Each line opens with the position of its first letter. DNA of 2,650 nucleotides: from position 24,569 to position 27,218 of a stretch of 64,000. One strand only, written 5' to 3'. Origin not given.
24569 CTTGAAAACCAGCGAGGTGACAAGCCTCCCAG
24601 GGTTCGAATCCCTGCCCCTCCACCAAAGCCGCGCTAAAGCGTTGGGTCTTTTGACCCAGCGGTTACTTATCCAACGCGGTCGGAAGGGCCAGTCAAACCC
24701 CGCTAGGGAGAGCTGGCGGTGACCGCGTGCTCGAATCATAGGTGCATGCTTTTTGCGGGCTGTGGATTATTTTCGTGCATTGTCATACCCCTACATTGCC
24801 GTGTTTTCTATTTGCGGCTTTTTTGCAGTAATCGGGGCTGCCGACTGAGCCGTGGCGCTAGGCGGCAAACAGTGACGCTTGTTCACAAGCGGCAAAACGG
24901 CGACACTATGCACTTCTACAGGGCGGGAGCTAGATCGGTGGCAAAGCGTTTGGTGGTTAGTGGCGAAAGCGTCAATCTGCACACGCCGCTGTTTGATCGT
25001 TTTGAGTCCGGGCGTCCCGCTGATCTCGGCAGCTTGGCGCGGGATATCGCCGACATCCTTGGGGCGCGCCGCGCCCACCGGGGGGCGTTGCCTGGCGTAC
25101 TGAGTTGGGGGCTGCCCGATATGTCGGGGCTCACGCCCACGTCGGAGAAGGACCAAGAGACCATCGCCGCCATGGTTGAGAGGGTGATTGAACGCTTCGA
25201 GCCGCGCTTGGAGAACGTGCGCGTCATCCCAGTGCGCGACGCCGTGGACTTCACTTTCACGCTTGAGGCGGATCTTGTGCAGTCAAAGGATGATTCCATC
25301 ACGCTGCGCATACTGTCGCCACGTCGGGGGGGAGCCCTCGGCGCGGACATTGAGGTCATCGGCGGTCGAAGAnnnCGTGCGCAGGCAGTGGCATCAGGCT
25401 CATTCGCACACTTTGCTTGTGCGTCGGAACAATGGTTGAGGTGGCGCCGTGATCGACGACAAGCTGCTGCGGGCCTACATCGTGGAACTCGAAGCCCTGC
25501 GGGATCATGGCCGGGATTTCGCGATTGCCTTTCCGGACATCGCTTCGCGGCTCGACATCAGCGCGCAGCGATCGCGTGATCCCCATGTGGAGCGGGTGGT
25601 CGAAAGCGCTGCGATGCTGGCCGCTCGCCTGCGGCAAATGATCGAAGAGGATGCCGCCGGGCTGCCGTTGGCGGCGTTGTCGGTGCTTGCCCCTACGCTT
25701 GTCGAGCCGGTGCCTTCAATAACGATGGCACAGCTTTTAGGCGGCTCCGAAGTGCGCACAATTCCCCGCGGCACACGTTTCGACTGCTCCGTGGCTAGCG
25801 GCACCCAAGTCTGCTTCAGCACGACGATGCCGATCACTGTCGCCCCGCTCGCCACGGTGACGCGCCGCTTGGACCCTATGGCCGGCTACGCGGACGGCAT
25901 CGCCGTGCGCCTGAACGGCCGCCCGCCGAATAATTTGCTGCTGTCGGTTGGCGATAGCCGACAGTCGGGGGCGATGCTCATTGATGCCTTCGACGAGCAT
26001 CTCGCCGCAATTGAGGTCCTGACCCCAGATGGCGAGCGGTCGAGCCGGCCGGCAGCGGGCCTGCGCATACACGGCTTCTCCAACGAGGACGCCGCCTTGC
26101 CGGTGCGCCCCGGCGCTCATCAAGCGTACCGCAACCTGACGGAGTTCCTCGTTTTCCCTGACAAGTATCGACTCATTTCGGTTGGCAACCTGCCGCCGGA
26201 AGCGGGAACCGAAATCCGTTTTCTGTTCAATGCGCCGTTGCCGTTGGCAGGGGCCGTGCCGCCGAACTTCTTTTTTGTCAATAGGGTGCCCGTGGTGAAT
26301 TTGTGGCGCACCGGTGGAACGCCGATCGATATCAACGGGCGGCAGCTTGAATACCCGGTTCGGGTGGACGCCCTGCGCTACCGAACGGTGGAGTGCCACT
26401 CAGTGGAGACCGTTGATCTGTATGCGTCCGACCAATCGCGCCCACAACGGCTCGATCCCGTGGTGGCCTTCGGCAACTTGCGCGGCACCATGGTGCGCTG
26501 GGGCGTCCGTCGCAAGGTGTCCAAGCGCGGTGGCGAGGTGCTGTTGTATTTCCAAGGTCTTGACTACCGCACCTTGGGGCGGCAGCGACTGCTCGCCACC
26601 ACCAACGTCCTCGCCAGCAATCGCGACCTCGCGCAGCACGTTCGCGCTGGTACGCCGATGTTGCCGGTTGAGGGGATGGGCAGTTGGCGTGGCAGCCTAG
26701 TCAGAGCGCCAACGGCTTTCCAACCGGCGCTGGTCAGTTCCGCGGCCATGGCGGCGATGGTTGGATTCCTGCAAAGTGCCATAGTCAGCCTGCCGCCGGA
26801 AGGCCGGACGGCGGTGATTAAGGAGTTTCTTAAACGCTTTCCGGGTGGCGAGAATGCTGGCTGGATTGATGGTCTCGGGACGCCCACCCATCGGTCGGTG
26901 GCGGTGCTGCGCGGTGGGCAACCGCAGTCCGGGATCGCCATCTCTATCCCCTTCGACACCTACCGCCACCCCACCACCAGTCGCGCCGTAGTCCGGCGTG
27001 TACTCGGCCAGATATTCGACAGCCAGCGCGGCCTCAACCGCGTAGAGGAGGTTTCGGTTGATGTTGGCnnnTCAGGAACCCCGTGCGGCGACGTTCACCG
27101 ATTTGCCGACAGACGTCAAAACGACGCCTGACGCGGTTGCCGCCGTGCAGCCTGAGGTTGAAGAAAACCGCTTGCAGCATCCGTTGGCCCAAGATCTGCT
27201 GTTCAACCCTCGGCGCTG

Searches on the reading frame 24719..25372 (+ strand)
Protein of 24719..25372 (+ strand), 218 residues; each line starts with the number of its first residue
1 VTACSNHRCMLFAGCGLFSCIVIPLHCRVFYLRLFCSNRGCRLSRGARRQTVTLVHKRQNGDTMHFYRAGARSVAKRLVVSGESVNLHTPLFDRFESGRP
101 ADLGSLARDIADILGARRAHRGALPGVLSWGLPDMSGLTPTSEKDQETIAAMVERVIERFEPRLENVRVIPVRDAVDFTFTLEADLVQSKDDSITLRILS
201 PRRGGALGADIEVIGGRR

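Call 17: search_protein_families(library=pfam, proteins=[window:24719-25372:+], max_evalue=0.001)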
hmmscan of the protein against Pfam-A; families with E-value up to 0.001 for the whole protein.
window:24719-25372:+ (218 aa): 1 family
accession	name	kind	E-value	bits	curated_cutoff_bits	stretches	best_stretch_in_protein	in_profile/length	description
PF04965.19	GPW_gp25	-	5.3e-11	42.6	27.2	1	105-185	6-90/96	Baseplate wedge protein gp25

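Call 86: search_protein_families(library=ncbifam, proteins=[window:24719-25372:+], max_evalue=0.01)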
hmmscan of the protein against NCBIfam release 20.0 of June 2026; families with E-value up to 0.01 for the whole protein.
window:24719-25372:+ (218 aa): 2 families
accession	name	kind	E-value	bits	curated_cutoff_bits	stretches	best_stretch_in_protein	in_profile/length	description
TIGR03357.1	VI_zyme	equivalog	3.5e-16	59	53.2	1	105-191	29-116/133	type VI secretion system baseplate subunit TssE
NF010727.0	PRK14128.1-2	equivalog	0.00085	19.4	209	1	116-196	35-116/126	anti-adapter protein IraD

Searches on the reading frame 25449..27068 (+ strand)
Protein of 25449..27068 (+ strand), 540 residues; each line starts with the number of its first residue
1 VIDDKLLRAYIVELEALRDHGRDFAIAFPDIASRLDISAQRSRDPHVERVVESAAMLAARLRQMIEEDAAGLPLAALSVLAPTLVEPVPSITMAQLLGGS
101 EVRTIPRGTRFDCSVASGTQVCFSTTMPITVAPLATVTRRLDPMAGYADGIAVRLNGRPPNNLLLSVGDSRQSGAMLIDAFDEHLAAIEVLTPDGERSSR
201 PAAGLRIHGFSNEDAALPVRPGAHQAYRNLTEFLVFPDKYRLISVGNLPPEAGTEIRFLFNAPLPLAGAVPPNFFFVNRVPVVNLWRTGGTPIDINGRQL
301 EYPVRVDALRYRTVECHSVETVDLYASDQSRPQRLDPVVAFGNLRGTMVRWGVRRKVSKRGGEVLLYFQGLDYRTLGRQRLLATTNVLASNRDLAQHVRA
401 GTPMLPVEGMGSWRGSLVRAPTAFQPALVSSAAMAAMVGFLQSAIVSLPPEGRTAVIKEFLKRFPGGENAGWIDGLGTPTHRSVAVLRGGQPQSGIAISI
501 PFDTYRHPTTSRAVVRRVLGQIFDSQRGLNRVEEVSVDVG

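Call 6: search_protein_families(library=pfam, proteins=[window:25449-27068:+], max_evalue=0.01)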
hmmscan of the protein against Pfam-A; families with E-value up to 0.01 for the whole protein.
window:25449-27068:+ (540 aa): 1 family
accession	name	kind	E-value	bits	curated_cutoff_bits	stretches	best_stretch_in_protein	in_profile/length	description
PF05947.17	T6SS_TssF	-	2.2e-68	231.8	25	1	3-537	2-589/608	Type VI secretion system, TssF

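Call 86: search_protein_families(library=ncbifam, proteins=[window:25449-27068:+], max_evalue=0.01)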
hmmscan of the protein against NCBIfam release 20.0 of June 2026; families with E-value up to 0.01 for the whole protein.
window:25449-27068:+ (540 aa): 1 family
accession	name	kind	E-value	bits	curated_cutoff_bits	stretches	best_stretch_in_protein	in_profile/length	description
TIGR03359.1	VI_chp_6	equivalog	1.9e-69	235.1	260.3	1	7-525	2-567/600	type VI secretion system baseplate subunit TssF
